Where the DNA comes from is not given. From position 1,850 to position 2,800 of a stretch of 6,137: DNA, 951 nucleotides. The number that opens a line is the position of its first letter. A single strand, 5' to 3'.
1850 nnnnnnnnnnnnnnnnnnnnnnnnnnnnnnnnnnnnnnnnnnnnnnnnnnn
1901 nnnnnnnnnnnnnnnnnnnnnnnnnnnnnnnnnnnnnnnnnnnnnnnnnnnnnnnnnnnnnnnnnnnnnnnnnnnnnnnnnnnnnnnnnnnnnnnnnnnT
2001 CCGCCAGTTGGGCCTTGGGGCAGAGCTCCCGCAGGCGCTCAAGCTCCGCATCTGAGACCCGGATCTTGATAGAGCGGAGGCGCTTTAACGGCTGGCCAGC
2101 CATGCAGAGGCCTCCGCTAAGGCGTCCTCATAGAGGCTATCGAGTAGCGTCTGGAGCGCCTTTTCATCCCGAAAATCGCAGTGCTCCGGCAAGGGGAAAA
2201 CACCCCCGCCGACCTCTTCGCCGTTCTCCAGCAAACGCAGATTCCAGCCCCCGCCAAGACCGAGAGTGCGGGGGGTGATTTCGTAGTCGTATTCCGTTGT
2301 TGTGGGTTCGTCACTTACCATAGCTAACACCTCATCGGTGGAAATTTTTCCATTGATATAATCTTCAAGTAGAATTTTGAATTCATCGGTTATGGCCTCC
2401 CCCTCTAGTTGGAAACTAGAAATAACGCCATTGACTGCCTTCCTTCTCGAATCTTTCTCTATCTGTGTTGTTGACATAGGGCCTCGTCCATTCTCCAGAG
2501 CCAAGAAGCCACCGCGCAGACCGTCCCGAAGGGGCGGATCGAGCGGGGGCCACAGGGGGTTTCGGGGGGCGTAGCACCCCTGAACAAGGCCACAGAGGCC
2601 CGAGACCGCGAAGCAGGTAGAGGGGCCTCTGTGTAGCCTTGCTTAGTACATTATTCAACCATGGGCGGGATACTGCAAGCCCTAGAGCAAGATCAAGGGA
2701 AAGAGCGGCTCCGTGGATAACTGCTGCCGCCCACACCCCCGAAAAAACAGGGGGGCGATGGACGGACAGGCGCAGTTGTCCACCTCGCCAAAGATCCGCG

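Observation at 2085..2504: Orphan VbhA/FicA-like antitoxin domain fused to an acidic C-terminal extension, translationally coupled to the relaxosome gene mobC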

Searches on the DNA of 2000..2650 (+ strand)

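Call 6: search_dna_similar(query=window:2000-2650:+, collection=plasmids, mode=near, max_rows=30, rows=spread)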
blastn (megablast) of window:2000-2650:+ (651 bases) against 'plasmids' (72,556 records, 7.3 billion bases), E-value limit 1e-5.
Records with a match: 136; places in all: 153; records where one place covers at least 80% of the query: 129.
Best place of each record, by identity: >=99% 127; 95-99% 7; 90-95% 1; 80-90% 1.
By first word of the organism name: Klebsiella 128; Enterobacter 4; Escherichia 3; Raoultella 1.
By predicted mobility (MOB-suite, as given by PLSDB): mobilizable 130; conjugative 3; non-mobilizable 3.
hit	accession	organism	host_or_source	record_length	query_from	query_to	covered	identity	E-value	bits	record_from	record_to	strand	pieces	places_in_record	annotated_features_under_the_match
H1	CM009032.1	Klebsiella pneumoniae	Homo sapiens,blood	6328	1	651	100%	99.8%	0e+0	1197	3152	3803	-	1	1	none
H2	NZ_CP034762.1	Klebsiella pneumoniae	Homo sapiens,blood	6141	1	651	100%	99.8%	0e+0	1197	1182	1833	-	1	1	antitoxin VbhA family protein | MobC family plasmid mobilization relaxosome protein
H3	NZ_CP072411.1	Klebsiella pneumoniae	Homo sapiens,blood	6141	1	651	100%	99.8%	0e+0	1197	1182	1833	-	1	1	antitoxin VbhA family protein | MobC family plasmid mobilization relaxosome protein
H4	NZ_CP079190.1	Klebsiella pneumoniae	Homo sapiens,urine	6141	1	651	100%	99.8%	0e+0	1197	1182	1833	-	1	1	antitoxin VbhA family protein | MobC family plasmid mobilization relaxosome protein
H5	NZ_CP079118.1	Klebsiella pneumoniae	Homo sapiens,urine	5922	1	651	100%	99.8%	0e+0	1197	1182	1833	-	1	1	antitoxin VbhA family protein | MobC family plasmid mobilization relaxosome protein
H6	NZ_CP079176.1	Klebsiella pneumoniae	Homo sapiens,urine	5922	1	651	100%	99.8%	0e+0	1197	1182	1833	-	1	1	antitoxin VbhA family protein | MobC family plasmid mobilization relaxosome protein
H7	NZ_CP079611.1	Klebsiella pneumoniae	Homo sapiens,Pus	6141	1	651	100%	99.8%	0e+0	1197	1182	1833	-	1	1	antitoxin VbhA family protein | MobC family plasmid mobilization relaxosome protein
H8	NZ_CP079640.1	Klebsiella pneumoniae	Homo sapiens,Laryngeal suction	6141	1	651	100%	99.8%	0e+0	1197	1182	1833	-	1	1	antitoxin VbhA family protein | MobC family plasmid mobilization relaxosome protein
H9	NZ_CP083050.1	Klebsiella pneumoniae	Homo sapiens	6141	1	651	100%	99.8%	0e+0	1197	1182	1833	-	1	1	antitoxin VbhA family protein | MobC family plasmid mobilization relaxosome protein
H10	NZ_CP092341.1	Klebsiella pneumoniae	Homo sapiens,cell culture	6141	1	651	100%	99.8%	0e+0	1197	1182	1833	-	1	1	antitoxin VbhA family protein | MobC family plasmid mobilization relaxosome protein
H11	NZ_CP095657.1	Klebsiella pneumoniae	Homo sapiens,Pure culture one microbial ...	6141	1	651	100%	99.8%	0e+0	1197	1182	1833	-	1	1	antitoxin VbhA family protein | MobC family plasmid mobilization relaxosome protein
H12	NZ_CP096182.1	Klebsiella pneumoniae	Homo sapiens,Pure culture one microbial ...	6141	1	651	100%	99.8%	0e+0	1197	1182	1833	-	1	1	antitoxin VbhA family protein | MobC family plasmid mobilization relaxosome protein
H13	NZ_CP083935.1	Klebsiella pneumoniae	Homo sapiens,blood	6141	1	651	100%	99.8%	0e+0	1197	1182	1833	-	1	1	antitoxin VbhA family protein | MobC family plasmid mobilization relaxosome protein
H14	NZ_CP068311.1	Klebsiella pneumoniae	Homo sapiens,Plasmid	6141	1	651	100%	99.8%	0e+0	1197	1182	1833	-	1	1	antitoxin VbhA family protein | MobC family plasmid mobilization relaxosome protein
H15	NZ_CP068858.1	Klebsiella pneumoniae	Homo sapiens,Plasmid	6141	1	651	100%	99.8%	0e+0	1197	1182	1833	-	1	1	antitoxin VbhA family protein | MobC family plasmid mobilization relaxosome protein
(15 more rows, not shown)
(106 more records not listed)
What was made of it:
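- Checked: The window is a pOXA-232-type ColKP3 plasmid: 127 PLSDB records are at least 99% identical over 2000-2650 (call 6).
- pOXA-232 plasmids are nearly clonal (call 6), so conservation of the ORF among them says little about selection. Near-clonality of the 127 records (call 6).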

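Call 7: get_annotated_region(hit=H2, flank=3000)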
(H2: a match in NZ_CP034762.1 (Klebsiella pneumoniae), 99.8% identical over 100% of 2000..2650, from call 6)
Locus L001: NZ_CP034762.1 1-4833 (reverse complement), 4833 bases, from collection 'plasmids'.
description: Klebsiella pneumoniae strain NB5306 plasmid unnamed3, complete sequence
organism: Klebsiella pneumoniae (NCBI taxid 573)
taxonomy: Bacteria; Pseudomonadota; Gammaproteobacteria; Enterobacterales; Enterobacteriaceae; Klebsiella; Klebsiella pneumoniae
host: -; source: Homo sapiens,blood; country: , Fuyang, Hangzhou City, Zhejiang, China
typing (MOB-suite, as given by PLSDB): mobilizable; replicon rep_cluster_1195; relaxase MOBP
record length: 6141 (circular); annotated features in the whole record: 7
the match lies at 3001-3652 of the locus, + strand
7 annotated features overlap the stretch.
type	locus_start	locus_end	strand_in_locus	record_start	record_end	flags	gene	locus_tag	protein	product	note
CDS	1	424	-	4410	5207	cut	-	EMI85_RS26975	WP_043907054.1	OXA-48 family carbapenem-hydrolyzing class D beta-lactamase OXA-232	-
predicted_resistance_gene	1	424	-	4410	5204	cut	blaOXA-232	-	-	OXA-48 family carbapenem-hydrolyzing class D beta-lactamase OXA-232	predicted by amrfinderplus; class BETA-LACTAM; identity 100.0%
CDS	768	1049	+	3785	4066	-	-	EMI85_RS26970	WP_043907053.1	hypothetical protein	-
CDS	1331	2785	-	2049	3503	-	-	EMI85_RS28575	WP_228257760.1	relaxase/mobilization nuclease domain-containing protein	-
CDS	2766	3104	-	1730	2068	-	-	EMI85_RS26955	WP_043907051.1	MobC family plasmid mobilization relaxosome protein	-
CDS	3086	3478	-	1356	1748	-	-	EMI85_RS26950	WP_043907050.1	antitoxin VbhA family protein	-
CDS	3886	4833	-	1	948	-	-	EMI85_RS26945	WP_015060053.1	replication initiation protein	-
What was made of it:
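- On VbhA/FicA class I Fic antitoxin (PF18495): No Fic gene is annotated in the 4.8 kb of the reference record examined (call 7).
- Checked: RefSeq annotates 2085..2477(-), 130 aa, starting at ATG, as WP_043907050.1 'antitoxin VbhA family protein' (call 7).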

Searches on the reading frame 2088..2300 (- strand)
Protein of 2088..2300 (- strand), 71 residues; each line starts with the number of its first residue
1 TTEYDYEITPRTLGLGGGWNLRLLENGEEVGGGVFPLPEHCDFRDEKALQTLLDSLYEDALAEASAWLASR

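Call 43: search_dna_similar(query=window:2088-2300:-, collection=plasmids, mode=protein, max_evalue=0.001, max_rows=60, rows=spread)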
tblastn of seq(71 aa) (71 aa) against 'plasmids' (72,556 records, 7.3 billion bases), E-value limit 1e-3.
Records with a match: 136; places in all: 143; records where one place covers at least 80% of the query: 135.
Best place of each record, by identity: >=99% 130; 95-99% 4; 60-80% 1; <60% 1.
By first word of the organism name: Klebsiella 128; Enterobacter 4; Escherichia 3; Raoultella 1.
By predicted mobility (MOB-suite, as given by PLSDB): mobilizable 130; non-mobilizable 3; conjugative 3.
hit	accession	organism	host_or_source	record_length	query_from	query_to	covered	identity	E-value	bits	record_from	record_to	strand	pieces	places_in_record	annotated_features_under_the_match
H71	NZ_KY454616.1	Klebsiella pneumoniae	sputum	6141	1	67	94%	100.0%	1e-20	90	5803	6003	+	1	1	antitoxin VbhA family protein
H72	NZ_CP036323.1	Klebsiella pneumoniae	Homo sapiens,blood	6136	1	67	94%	100.0%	1e-20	90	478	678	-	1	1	antitoxin VbhA family protein | MobC family plasmid mobilization relaxosome protein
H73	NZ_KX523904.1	Klebsiella pneumoniae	-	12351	1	67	94%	100.0%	1e-20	90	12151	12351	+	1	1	none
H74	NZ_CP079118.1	Klebsiella pneumoniae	Homo sapiens,urine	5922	1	67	94%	100.0%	1e-20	90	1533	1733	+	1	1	antitoxin VbhA family protein | MobC family plasmid mobilization relaxosome protein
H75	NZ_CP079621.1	Klebsiella pneumoniae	Homo sapiens,Pus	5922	1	67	94%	100.0%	1e-20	90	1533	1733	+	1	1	antitoxin VbhA family protein | MobC family plasmid mobilization relaxosome protein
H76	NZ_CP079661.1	Klebsiella pneumoniae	Homo sapiens,urine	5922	1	67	94%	100.0%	1e-20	90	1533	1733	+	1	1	antitoxin VbhA family protein | MobC family plasmid mobilization relaxosome protein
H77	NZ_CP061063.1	Klebsiella pneumoniae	Homo sapiens,rectal swab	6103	1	67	94%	100.0%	1e-20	90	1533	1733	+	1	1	antitoxin VbhA family protein | MobC family plasmid mobilization relaxosome protein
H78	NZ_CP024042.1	Klebsiella pneumoniae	Homo sapiens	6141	1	67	94%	100.0%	1e-20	90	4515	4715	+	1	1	antitoxin VbhA family protein | MobC family plasmid mobilization relaxosome protein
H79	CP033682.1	Raoultella ornithinolytica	Homo sapiens,Abdominal abscess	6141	1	67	94%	100.0%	1e-20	90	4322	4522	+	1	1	hypothetical protein | mobC: plasmid mobilization relaxosome protein MobC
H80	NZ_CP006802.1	Klebsiella pneumoniae subsp. pneumoniae PittNDM01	urine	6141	1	67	94%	100.0%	1e-20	90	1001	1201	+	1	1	antitoxin VbhA family protein | MobC family plasmid mobilization relaxosome protein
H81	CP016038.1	Escherichia coli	-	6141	1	67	94%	100.0%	1e-20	90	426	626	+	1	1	hypothetical protein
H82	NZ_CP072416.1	Klebsiella pneumoniae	Homo sapiens,blood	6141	1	67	94%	100.0%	1e-20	90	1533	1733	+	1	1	antitoxin VbhA family protein | MobC family plasmid mobilization relaxosome protein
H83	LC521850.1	Klebsiella pneumoniae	Homo sapiens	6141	1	67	94%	100.0%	1e-20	90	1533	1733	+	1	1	hypothetical protein (x2)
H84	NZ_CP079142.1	Klebsiella pneumoniae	Homo sapiens,blood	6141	1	67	94%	100.0%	1e-20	90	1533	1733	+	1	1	antitoxin VbhA family protein | MobC family plasmid mobilization relaxosome protein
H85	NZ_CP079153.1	Klebsiella pneumoniae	Homo sapiens,Endotracheal aspirate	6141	1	67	94%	100.0%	1e-20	90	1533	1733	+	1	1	antitoxin VbhA family protein | MobC family plasmid mobilization relaxosome protein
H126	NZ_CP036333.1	Klebsiella pneumoniae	Homo sapiens,blood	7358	1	67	94%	100.0%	3e-20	89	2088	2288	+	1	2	hypothetical protein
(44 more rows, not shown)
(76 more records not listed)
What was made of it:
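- Tried and rejected: tblastn of the C-domain against PLSDB also recovered mainly the ColKP3 lineage, probably because of low-complexity masking of the G-rich core (call 43).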

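Call 49: predict_structure(alignment_id=A3)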
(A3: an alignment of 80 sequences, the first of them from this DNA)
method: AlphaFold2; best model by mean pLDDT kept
length: 71 residues; sequences in the alignment: 80
mean_pLDDT: 94.9   pTM: 0.81
mean pLDDT of the five models: 94.9, 93.8, 93.0, 89.5, 87.6
residues with pLDDT >= 90: 61; 70-90: 10; 50-70: 0; < 50: 0
segments of 3 or more residues with pLDDT < 50: none
pLDDT, mean of each block of 10 residues (from residue 1): 95 93 97 94 91 97 98 91
secondary structure, 60 per line:
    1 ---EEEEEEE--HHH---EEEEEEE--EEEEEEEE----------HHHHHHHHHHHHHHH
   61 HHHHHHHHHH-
elements in order: E4-10 E19-25 E28-35 H46-70
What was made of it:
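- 2088..2300 (-): 'GGGW' domain, residues 60-130: the ancestral small gene. Acidic, beta-beta-beta-alpha fold, conserved motif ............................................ Domain model pLDDT 94.9 (call 49).
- On 'GGGW' small plasmid protein family (unannotated; defined here): Model pLDDT 94.9, strands 4-10, 19-25 and 28-35, helix 46-70 (call 49).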

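Call 56: fold_search(model_id=the predicted structure, library=afdb50)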
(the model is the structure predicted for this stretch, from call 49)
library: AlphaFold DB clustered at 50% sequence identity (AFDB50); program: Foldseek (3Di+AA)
matches with E <= 10: 864; with E <= 0.001: 22
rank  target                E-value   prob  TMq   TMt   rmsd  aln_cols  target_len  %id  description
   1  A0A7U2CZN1            1.1e-10  1.00  0.98  0.54   0.5        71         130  100  Antitoxin VbhA family protein [Klebsiella pneumoniae]
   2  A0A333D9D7            2.5e-10  1.00  0.98  0.89   0.6        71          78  100  Uncharacterized protein [Klebsiella pneumoniae]
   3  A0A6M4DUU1            4.2e-10  1.00  0.97  0.41   0.7        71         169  100  MobC [Escherichia coli]
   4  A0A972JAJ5            1.0e-06  1.00  0.83  0.58   3.4        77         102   56  Uncharacterized protein [Azoarcus taiwanensis]
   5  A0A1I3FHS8            1.4e-06  1.00  0.82  0.66   1.8        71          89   59  Uncharacterized protein [Paracoccus aminovorans]
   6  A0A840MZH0            2.2e-06  1.00  0.85  0.31   1.4        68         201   65  Uncharacterized protein [Chitinivorax tropicus]
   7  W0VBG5                6.8e-06  1.00  0.76  0.77   2.8        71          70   51  Uncharacterized protein [Janthinobacterium agaricidamnosum NBRC 102515 = DSM 9628]
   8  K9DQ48                8.9e-06  1.00  0.81  0.60   3.4        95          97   42  Uncharacterized protein [Massilia timonae CCUG 45783]
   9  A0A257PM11            1.0e-05  1.00  0.83  0.23   2.4        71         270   55  Phosphohydrolase
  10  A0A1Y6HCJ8            1.1e-05  1.00  0.88  0.28   1.1        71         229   52  Antitoxin VbhA domain-containing protein [Xanthomonas fragariae]
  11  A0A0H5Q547            1.2e-05  1.00  0.78  0.46   2.5        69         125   51  Antitoxin VbhA domain-containing protein [uncultured prokaryote]
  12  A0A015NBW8            2.1e-05  1.00  0.79  0.20   2.4        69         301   51  Uncharacterized protein [Rhizophagus irregularis (strain DAOM 197198w)]
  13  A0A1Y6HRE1            4.6e-05  1.00  0.81  0.33   4.0        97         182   40  Uncharacterized protein [Xanthomonas fragariae]
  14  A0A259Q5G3            4.9e-05  1.00  0.82  0.74   2.1        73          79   42  HicB family protein
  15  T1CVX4                5.5e-05  1.00  0.75  0.79   3.5        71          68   45  Uncharacterized protein [mine drainage metagenome]
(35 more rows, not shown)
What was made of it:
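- On HicB-like / DUF2188: AFDB gives a DUF2188 protein at TM 0.78-0.80 and E=1.4e-2, and one homologue labelled HicB (call 56).
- Closest known: HicB N-terminal domain / DUF2188. Same: One AFDB homologue (42% identical) is labelled 'HicB family', and a DUF2188 protein aligns with TM 0.78-0.80 (call 56).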

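Call 61: profile_search(alignment_id=A3)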
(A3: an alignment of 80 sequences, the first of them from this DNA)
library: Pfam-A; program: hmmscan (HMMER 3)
A. the first sequence (71 residues): domains with independent E <= 10: 0; with E <= 0.001: 0
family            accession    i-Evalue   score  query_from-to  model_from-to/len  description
(no Pfam family matches the first sequence, even at E <= 10)
B. every sequence of the alignment scanned on its own (80 sequences): families by number of members that match
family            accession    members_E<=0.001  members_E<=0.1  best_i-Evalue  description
VbhA              PF18495.6                  3               3        3.5e-07  Antitoxin VbhA
MenC_N            PF21508.2                  0              11        1.2e-03  MenC, N-terminal domain
baeRF_family2     PF18844.6                  0               1        2.4e-03  Bacterial archaeo-eukaryotic release factor family 2
DUF7413           PF24185.1                  0               1        2.8e-02  Domain of unknown function (DUF7413)
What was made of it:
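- On HicB-like / DUF2188: No Pfam match in 80 members (call 61).
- Closest known: HicB N-terminal domain / DUF2188. Different: No Pfam match to either family in 80 members (call 61).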

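Call 74: search_protein_representatives(alignment_id=A3)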
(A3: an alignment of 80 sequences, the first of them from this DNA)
Query: 80 sequences, 131 profile positions. Proteins with E-value up to 0.001 (for the whole library): 452; up to 1e-10: 229; up to 1e-30: 2. The best 150 are listed.
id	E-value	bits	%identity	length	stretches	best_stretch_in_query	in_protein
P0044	9.9e-33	129.3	-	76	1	5-72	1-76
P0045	3.9e-32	127.4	-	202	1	5-74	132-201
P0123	3.4e-27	111.4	-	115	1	4-72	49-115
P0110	3.8e-27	111.3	-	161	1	4-71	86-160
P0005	4.4e-27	111.1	-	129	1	5-72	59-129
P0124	6.8e-27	110.5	-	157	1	7-101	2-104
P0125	9.4e-27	110.0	-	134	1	7-103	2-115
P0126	1.3e-26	109.5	-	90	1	6-75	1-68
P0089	3.9e-26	108.0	-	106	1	5-79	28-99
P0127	4.5e-26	107.8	-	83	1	5-77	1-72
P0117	2.9e-24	101.9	-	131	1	7-78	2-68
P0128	2.9e-24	101.9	-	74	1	5-78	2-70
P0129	3.2e-24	101.8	-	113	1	5-73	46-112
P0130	6.2e-24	100.9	-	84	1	4-73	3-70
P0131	8.5e-24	100.4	-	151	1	5-78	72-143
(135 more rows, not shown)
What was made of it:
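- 2088..2300 (-): 452 cluster representatives at E<=1e-3 (call 74).
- On 'GGGW' small plasmid protein family (unannotated; defined here): The profile finds 452 cluster representatives (call 74).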

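Call 82: find_encoding_contigs(protein=P0124, flank=6000, max_places=4)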
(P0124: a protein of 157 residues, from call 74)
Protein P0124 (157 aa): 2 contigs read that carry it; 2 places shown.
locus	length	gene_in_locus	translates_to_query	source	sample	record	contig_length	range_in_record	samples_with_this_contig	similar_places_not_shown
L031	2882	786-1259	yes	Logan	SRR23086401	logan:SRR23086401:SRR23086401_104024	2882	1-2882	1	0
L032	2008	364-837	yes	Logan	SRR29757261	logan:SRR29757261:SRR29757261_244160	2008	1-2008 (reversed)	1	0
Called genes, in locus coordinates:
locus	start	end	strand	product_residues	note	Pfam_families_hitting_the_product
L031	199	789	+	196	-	-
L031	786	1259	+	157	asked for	PF18495:VbhA, PF21217:PaaA2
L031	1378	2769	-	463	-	PF01076:Mob_Pre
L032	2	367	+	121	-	?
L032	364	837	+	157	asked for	PF18495:VbhA, PF21217:PaaA2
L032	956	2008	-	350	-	?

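Call 84: profile_search(protein=P0124)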
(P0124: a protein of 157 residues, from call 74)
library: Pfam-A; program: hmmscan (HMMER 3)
A. the first sequence (157 residues): domains with independent E <= 10: 8; with E <= 0.001: 2
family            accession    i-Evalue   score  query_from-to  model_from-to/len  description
PaaA2             PF21217.3     1.3e-14    54.3     115-146         2-33/33  Stability determinant
VbhA              PF18495.6     4.2e-08    33.5      71-112         1-42/47  Antitoxin VbhA
Scaffold          PF20142.4       0.011    16.8      59-103        13-57/139  Scaffold domain
Peptidase_C58     PF03543.20      0.046    13.8      56-134        24-101/205  Yersinia/Haemophilus virulence surface antigen
DUF445            PF04286.17       0.08    13.3      58-138        92-174/368  Protein of unknown function (DUF445)
TRM13             PF05206.20       0.11    12.5      41-110       184-252/257  Methyltransferase TRM13
BPS               PF08947.15       0.19    12.2      40-57         20-37/48  BPS (Between PH and SH2)
DUF6335           PF19861.4        0.19    12.6      18-68         56-107/124  Family of unknown function (DUF6335)
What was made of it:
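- GGGW-VbhA-PaaA2 in P0124 (E=4e-8 and 1e-14), on contigs of 2.0-2.9 kb; the longer one carries a Mob_Pre relaxase gene and no toxin gene (calls 82, 84).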
